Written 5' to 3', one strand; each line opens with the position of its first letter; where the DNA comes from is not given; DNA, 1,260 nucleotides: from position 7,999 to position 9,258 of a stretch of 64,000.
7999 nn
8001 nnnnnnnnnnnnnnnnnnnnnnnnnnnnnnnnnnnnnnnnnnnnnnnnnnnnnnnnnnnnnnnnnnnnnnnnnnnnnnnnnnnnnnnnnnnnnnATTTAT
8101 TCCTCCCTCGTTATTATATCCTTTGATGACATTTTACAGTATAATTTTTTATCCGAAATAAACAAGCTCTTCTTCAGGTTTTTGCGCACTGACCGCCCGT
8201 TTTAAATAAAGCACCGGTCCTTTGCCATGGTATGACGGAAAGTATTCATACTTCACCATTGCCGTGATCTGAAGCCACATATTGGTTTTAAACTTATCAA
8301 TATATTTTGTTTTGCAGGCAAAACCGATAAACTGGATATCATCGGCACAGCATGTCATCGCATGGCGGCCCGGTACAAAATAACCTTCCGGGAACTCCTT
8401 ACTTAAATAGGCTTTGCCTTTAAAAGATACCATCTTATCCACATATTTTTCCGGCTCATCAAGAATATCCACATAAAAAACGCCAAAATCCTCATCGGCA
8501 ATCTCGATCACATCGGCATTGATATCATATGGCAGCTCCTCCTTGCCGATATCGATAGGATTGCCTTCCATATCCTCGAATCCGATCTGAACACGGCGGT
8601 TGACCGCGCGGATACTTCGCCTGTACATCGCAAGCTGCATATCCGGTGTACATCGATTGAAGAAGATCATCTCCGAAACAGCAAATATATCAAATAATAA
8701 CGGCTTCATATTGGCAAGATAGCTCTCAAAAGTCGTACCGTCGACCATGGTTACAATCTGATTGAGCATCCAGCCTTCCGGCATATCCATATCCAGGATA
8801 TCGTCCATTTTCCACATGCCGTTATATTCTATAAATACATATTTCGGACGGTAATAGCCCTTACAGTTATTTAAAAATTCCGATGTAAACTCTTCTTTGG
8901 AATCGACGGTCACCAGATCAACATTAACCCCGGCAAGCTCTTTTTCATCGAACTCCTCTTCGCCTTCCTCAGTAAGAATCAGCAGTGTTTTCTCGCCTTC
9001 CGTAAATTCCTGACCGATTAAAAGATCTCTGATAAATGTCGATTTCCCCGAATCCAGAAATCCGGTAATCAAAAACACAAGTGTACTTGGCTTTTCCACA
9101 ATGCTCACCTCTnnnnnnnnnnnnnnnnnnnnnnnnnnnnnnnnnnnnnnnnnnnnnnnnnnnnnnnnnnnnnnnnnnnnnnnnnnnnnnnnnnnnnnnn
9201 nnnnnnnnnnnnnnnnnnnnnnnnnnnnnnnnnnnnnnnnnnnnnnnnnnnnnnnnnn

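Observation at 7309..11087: Chelatase-less anaerobic B12 operon ends in a four-gene putative metal-handling tail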

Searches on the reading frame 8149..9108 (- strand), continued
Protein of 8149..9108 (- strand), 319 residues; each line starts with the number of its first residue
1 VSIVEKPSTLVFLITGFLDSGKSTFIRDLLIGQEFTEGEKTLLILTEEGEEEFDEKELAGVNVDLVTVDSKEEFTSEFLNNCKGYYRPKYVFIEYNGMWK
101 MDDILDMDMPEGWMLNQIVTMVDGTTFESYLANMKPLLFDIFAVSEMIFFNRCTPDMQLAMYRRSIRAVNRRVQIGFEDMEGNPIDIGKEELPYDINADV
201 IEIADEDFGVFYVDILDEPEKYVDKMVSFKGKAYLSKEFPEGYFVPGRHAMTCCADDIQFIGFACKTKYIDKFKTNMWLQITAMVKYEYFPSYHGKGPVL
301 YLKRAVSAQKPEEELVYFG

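Call 82: search_protein_families(library=ncbifam, proteins=[L086:6227-7201:+, L086:7198-7872:+, L086:7872-8684:+, L086:1361-2719:+, L086:197-1354:+], max_evalue=0.00001)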
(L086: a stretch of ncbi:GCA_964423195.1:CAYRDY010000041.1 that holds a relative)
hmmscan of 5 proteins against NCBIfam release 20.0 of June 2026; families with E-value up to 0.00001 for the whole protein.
L086:6227-7201:+ (324 aa): 8 families
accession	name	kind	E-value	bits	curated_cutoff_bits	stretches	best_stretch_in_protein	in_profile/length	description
NF040870.1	AztC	equivalog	1.6e-36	126.2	350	1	31-323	1-277/277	zinc ABC transporter substrate-binding protein AztC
NF033605.1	Zn_bnd_ABC_AdcA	exception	3.4e-35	122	700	1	3-323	13-322/517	zinc ABC transporter substrate-binding lipoprotein AdcA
NF053842.1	MnTportMntCDein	equivalog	6.9e-32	110.8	400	1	39-316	16-275/281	manganese ABC transporter substrate-binding protein MntC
NF007091.2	PRK09545.1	equivalog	1.3e-19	70.5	268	1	48-292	44-288/318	zinc ABC transporter substrate-binding protein ZnuA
NF053703.1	Mn_SBP_EfaA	exception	6.8e-18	64.9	485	1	139-323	125-309/310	Mn/Fe ABC transporter substrate-binding lipoprotein EfaA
NF047355.1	ABC_bind_Mn_Staph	exception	3.1e-16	59.5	500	1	4-323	11-308/309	manganese ABC transporter substrate-binding lipoprotein MntC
NF040928.1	ABC_lipo_SloC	subfamily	1.8e-14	53.6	525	1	144-323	123-302/304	metal ABC transporter substrate-binding lipoprotein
TIGR03772.1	anch_rpt_subst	equivalog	5.6e-13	48.3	350.45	1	151-322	315-484/486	anchored repeat ABC transporter, substrate-binding protein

L086:7198-7872:+ (224 aa): 185 families (the best 25 are shown)
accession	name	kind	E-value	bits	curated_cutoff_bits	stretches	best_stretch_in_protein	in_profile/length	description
NF053840.1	MnTportMntADein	equivalog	1.9e-49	168.4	400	1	4-217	2-216/240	manganese ABC transporter ATP-binding protein MntA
NF040873.1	AztA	equivalog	9.8e-46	155.7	220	1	15-204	2-189/191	zinc ABC transporter ATP-binding protein AztA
TIGR03771.1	anch_rpt_ABC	equivalog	2.9e-39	135.1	268.8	1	27-219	2-198/223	anchored repeat-type ABC transporter ATP-binding subunit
TIGR04521.1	ECF_ATPase_2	equivalog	1.5e-38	132.5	330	2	109-210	119-221/279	energy-coupling factor transporter ATPase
TIGR02315.1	ABC_phnC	equivalog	3.4e-38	131.5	266.1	1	3-218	1-231/243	phosphonate ABC transporter ATP-binding protein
TIGR04520.1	ECF_ATPase_1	equivalog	3.5e-35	121.7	315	2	111-210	114-212/269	energy-coupling factor transporter ATPase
TIGR03410.1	urea_trans_UrtE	equivalog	2.1e-34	119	285.8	1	4-209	1-207/230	urea ABC transporter ATP-binding subunit UrtE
NF010158.0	PRK13637.1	equivalog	3.8e-34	118.1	390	2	113-217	122-229/287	energy-coupling factor transporter ATPase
TIGR03265.1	PhnT2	equivalog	3.4e-33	115.3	457.7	1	4-210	5-211/353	putative 2-aminoethylphosphonate ABC transporter ATP-binding protein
NF011630.0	PRK15056.1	equivalog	4.8e-32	111.2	393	1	5-212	8-220/274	manganese/iron ABC transporter ATP-binding protein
NF010156.0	PRK13635.1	equivalog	5.8e-32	110.9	392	2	113-210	120-216/279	energy-coupling factor ABC transporter ATP-binding protein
NF010068.0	PRK13548.1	equivalog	1e-31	110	261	1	9-209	9-218/261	heme ABC transporter ATP-binding protein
NF010155.0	PRK13634.1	equivalog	1.4e-31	109.8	413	2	108-210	119-222/290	energy-coupling factor ABC transporter ATP-binding protein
TIGR01188.1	drrA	subfamily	8.6e-31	107.3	312.45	1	15-209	3-199/302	daunorubicin resistance ABC transporter, ATP-binding protein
TIGR03864.1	PQQ_ABC_ATP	hypoth_equivalog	2.4e-30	105.7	302.25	2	110-219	109-218/236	ABC transporter, ATP-binding subunit, PQQ-dependent alcohol dehydrogenase system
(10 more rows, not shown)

L086:7872-8684:+ (270 aa): 4 families
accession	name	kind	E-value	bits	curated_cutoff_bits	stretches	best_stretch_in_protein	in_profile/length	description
NF040871.1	AztB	equivalog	1.7e-38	132.8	280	1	4-254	3-253/254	zinc ABC transporter permease AztB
NF040927.1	ABC_perm_SloB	subfamily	1.6e-31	110.1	460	1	7-265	6-263/271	metal ABC transporter permease subunit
TIGR03770.1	anch_rpt_perm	equivalog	3.7e-30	105.6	296.8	1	10-263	14-267/270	anchored repeat-type ABC transporter permease subunit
NF007089.0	PRK09543.1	equivalog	3.3e-27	95.7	284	1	17-267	9-258/261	zinc ABC transporter permease subunit ZnuB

L086:1361-2719:+ (452 aa): 7 families
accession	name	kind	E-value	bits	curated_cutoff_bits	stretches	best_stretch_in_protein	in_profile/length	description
NF002204.1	PRK01077.1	equivalog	8.1e-112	374.2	254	1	5-426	3-419/420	cobyrinic acid a,c-diamide synthase CobB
TIGR00379.1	cobB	subfamily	6.8e-89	298.8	261.4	1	5-443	1-445/449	cobyrinic/hydrogenobyrinic acid a,c-diamide synthase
NF033195.1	F430_CfbB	exception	2.4e-86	290.3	560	1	5-436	1-448/451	Ni-sirohydrochlorin a,c-diamide synthase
NF053748.1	bifunc_CobBC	exception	1.2e-72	245.4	950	1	5-447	3-449/797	bifunctional hydrogenobyrinic acid a,c-diamide synthase/histidinol phosphate aminotransferase CobBC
NF010471.0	PRK13896.1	equivalog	7.4e-59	199.9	693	1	6-397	4-387/433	cobyrinic acid a,c-diamide synthase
NF001989.1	PRK00784.1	equivalog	1.5e-11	43.7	273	1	5-39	2-36/480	cobyric acid synthase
TIGR00313.1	cobQ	equivalog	3e-08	33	309.9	0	6-40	1-35/477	cobyric acid synthase CobQ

L086:197-1354:+ (385 aa): 85 families (the best 25 are shown)
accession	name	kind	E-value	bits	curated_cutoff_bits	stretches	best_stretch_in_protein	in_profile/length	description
NF053512.1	nitric_RR_NosR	exception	6.2e-42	144.1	400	2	135-365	157-375/422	response regulator c-di-GMP phosphodiesterase, NosR family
NF007135.0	PRK09581.1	equivalog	1.3e-19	70.4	474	1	11-156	4-140/457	PleD family two-component system response regulator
NF053854.1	RespRegPhoBBctds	equivalog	7.4e-18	64.7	270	1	12-170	1-154/225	two-component system response regulator PhoB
NF041367.1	CheY_Halo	equivalog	1.8e-17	63.8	200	1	12-127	1-113/114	chemotaxis protein CheY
TIGR02875.1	spore_0_A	equivalog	3e-17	62.7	200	1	9-160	2-154/262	sporulation transcription factor Spo0A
NF033120.0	vanR_FM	exception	8.4e-17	61.6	460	1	11-134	5-124/231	vancomycin resistance response regulator transcription factor, VanR-F/VanR-M family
NF041880.1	EPS_EpsF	equivalog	9.1e-17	60.7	900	1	15-150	1-135/492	response regulator EpsF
NF007969.0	PRK10693.1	equivalog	1.2e-16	60.7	329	1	10-127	8-123/337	two-component system response regulator RssB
TIGR02154.1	PhoB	equivalog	4.6e-16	58.8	296.2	1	10-137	3-129/226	phosphate regulon transcriptional regulator PhoB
NF045505.1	RR_RssB_Pseudo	equivalog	7.7e-16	58.1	700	1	10-127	6-121/394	two-component system response regulator RssB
NF045944.1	ResRegRpaBCyano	equivalog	1.1e-15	57.6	330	1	13-131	1-115/229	response regulator transcription factor RpaB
NF008469.0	PRK11361.1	equivalog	1.1e-15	57.3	714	1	10-136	5-128/461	acetoacetate metabolism transcriptional regulator AtoC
NF001965.0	PRK00742.1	subfamily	1.2e-15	57.6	293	1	9-131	3-130/357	chemotaxis-specific protein-glutamate methyltransferase CheB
NF041733.1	resp_reg_CseB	equivalog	1.8e-15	57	350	1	11-136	2-123/228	two-component system response regulator CseB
NF051850.1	RespRegRprY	equivalog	2e-15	56.8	370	1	8-126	3-118/234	response regulator transcription factor RprY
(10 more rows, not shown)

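Call 89: search_protein_families(library=ncbifam, proteins=[L052:12573-13523:+, L052:11689-12444:+], max_evalue=1e-10)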
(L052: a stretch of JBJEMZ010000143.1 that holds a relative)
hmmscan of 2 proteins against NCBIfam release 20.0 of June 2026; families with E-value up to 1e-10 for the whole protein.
L052:12573-13523:+ (317 aa): 8 families
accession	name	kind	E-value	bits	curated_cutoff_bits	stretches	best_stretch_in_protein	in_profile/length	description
NF040870.1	AztC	equivalog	2.7e-30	105.8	350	1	28-316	4-277/277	zinc ABC transporter substrate-binding protein AztC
NF033605.1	Zn_bnd_ABC_AdcA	exception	2.8e-21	76.1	700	1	3-316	15-322/517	zinc ABC transporter substrate-binding lipoprotein AdcA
NF053842.1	MnTportMntCDein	equivalog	4e-20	72.2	400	1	28-276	11-245/281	manganese ABC transporter substrate-binding protein MntC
NF053703.1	Mn_SBP_EfaA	exception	8.8e-19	67.8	485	1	5-316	16-309/310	Mn/Fe ABC transporter substrate-binding lipoprotein EfaA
NF040928.1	ABC_lipo_SloC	subfamily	4.6e-17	62.1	525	1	137-314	126-300/304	metal ABC transporter substrate-binding lipoprotein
TIGR03772.1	anch_rpt_subst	equivalog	7.9e-16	57.7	350.45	1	141-316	315-485/486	anchored repeat ABC transporter, substrate-binding protein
NF047355.1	ABC_bind_Mn_Staph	exception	1.3e-15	57.5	500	1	3-313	12-305/309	manganese ABC transporter substrate-binding lipoprotein MntC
NF007091.2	PRK09545.1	equivalog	4.1e-12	45.9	268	1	47-195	47-202/318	zinc ABC transporter substrate-binding protein ZnuA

L052:11689-12444:+ (252 aa): 4 families
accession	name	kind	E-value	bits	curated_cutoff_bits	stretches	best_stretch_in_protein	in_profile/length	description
NF040871.1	AztB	equivalog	3.8e-38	131.6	280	1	4-252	8-250/254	zinc ABC transporter permease AztB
NF040927.1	ABC_perm_SloB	subfamily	1e-28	100.9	460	1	3-250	7-247/271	metal ABC transporter permease subunit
TIGR03770.1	anch_rpt_perm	equivalog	3.2e-26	92.7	296.8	1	7-252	16-255/270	anchored repeat-type ABC transporter permease subunit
NF007089.0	PRK09543.1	equivalog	3.1e-24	86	284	1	12-249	9-240/261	zinc ABC transporter permease subunit ZnuB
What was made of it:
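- Znu/Azt-like importers sit next to the pair in L086 and L052 (calls 82, 89).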

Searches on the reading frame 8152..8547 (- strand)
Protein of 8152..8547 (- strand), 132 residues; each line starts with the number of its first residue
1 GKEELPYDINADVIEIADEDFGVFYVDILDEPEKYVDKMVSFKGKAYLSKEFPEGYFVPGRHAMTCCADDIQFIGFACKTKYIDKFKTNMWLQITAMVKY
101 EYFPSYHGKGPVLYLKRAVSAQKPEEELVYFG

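Call 77: predict_structure(alignment_id=A4)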
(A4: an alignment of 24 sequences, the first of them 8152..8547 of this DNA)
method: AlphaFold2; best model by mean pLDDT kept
length: 132 residues; sequences in the alignment: 24
mean_pLDDT: 92.5   pTM: 0.85
mean pLDDT of the five models: 92.5, 92.2, 91.8, 91.3, 90.5
residues with pLDDT >= 90: 109; 70-90: 16; 50-70: 6; < 50: 1
segments of 3 or more residues with pLDDT < 50: none
pLDDT, mean of each block of 10 residues (from residue 1): 81 96 95 97 97 96 79 95 97 98 94 98 86 60
secondary structure, 60 per line:
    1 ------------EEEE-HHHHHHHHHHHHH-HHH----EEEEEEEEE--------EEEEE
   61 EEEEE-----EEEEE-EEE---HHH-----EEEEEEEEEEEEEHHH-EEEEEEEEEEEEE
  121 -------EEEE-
elements in order: E13-16 H18-30 E39-47 E56-65 E71-75 E77-79 E91-103 E108-120 E128-131

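Call 79: fold_search(model_id=the predicted structure, library=pdb)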
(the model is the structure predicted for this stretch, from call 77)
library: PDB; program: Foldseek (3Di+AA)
matches with E <= 10: 1122; with E <= 0.001: 2
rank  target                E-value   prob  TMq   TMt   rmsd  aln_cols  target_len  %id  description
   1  7uy5_J                6.2e-04  1.00  0.39  0.39   6.6       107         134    9  Tetrahymena telomerase with CST (released 2022-07-13)
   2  6od8_A                9.9e-04  1.00  0.46  0.15   4.7       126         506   13  Crystal structure of a putative aspartyl-tRNA synthetase from Leishmania major Friedlin (released 2019-04-17)
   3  8s0e_2                1.1e-03  1.00  0.43  0.12  13.3       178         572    7  H. sapiens OCCM bound to double stranded DNA (released 2024-10-02)
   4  8b9d_2                1.6e-03  1.00  0.43  0.12   6.8       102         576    9  Human replisome bound by Pol Alpha (released 2023-08-09)
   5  5gro_A                1.9e-03  1.00  0.42  0.52   4.9       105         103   14  Crystal structure of the N-terminal anticodon-binding domain of non-discriminating aspartyl-tRNA synthetase from Helic (released 2017-02-15)
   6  4ywk_B                1.9e-03  1.00  0.45  0.33   5.2       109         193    8  Pyrococcus furiosus MCM N-terminal domain with Zinc-binding subdomain B deleted (released 2015-09-23)
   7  7uy7_B                1.9e-03  1.00  0.43  0.22   6.2       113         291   11  Tetrahymena CST with Polymerase alpha-Primase (released 2022-07-13)
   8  8d0b_C                2.4e-03  1.00  0.52  0.56   3.4       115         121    8  Human CST-DNA polymerase alpha/primase preinitiation complex bound to 4xTEL-foldback template (released 2022-06-22)
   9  9dei_G                2.8e-03  0.99  0.34  0.30   6.3        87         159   13  Trypanosoma brucei mitochondrial RNA-editing catalytic complex 1, U-deletion (RECC1) (released 2026-01-21)
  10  1eov                  3.2e-03  1.00  0.42  0.14   5.6       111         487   12  FREE ASPARTYL-TRNA SYNTHETASE (ASPRS) (E.C. 6.1.1.12) FROM YEAST (released 2000-09-24)
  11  6cqk_B                3.2e-03  1.00  0.39  0.52   5.3        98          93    8  Crystal Structure of mitochondrial single-stranded DNA binding proteins from S. cerevisiae, Rim1 (Form1) (released 2018-05-30)
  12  6cqm_F                3.5e-03  1.00  0.38  0.49   6.1        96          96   10  Crystal Structure of mitochondrial single-stranded DNA binding proteins from S. cerevisiae, Rim1 (Form2) (released 2018-05-30)
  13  3i7f_B                4.0e-03  1.00  0.39  0.13   5.6       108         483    9  Aspartyl tRNA synthetase from Entamoeba histolytica (released 2009-07-21)
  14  6cqm_B                4.0e-03  0.99  0.37  0.50   7.3        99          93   12  Crystal Structure of mitochondrial single-stranded DNA binding proteins from S. cerevisiae, Rim1 (Form2) (released 2018-05-30)
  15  6cqo_D                4.0e-03  0.99  0.36  0.45   6.3       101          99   12  Crystal Structure of mitochondrial single-stranded DNA binding proteins from S. cerevisiae (SeMet Labeled), Rim1 (Form (released 2018-05-30)
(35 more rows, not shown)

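Call 80: search_protein_representatives(protein=window:8152-8547:-)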
Query: 132 residues. Proteins with E-value up to 0.001 (for the whole library): 1169; up to 1e-10: 447; up to 1e-30: 20. The best 150 are listed.
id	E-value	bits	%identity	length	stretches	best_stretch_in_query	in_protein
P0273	9.9e-43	161.5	54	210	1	3-132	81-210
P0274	5.7e-40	152.6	50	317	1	1-131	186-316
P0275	5.6e-36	139.6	50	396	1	3-131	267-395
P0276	6.8e-36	139.3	46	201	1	3-131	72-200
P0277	1.6e-35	138.2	47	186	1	3-131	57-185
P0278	1.3e-34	135.2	46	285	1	3-131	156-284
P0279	2.0e-34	134.6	46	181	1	3-131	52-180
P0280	3.3e-34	133.9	48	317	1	2-123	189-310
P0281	1.1e-33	132.1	50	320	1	5-131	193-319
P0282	1.2e-33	132.1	47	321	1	3-132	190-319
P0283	1.2e-33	132.1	48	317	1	6-131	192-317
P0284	3.1e-33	130.7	48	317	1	3-132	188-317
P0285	3.3e-33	130.6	45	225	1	3-131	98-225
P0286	9.9e-33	129.1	45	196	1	4-131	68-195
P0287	2.2e-32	128.0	45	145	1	3-131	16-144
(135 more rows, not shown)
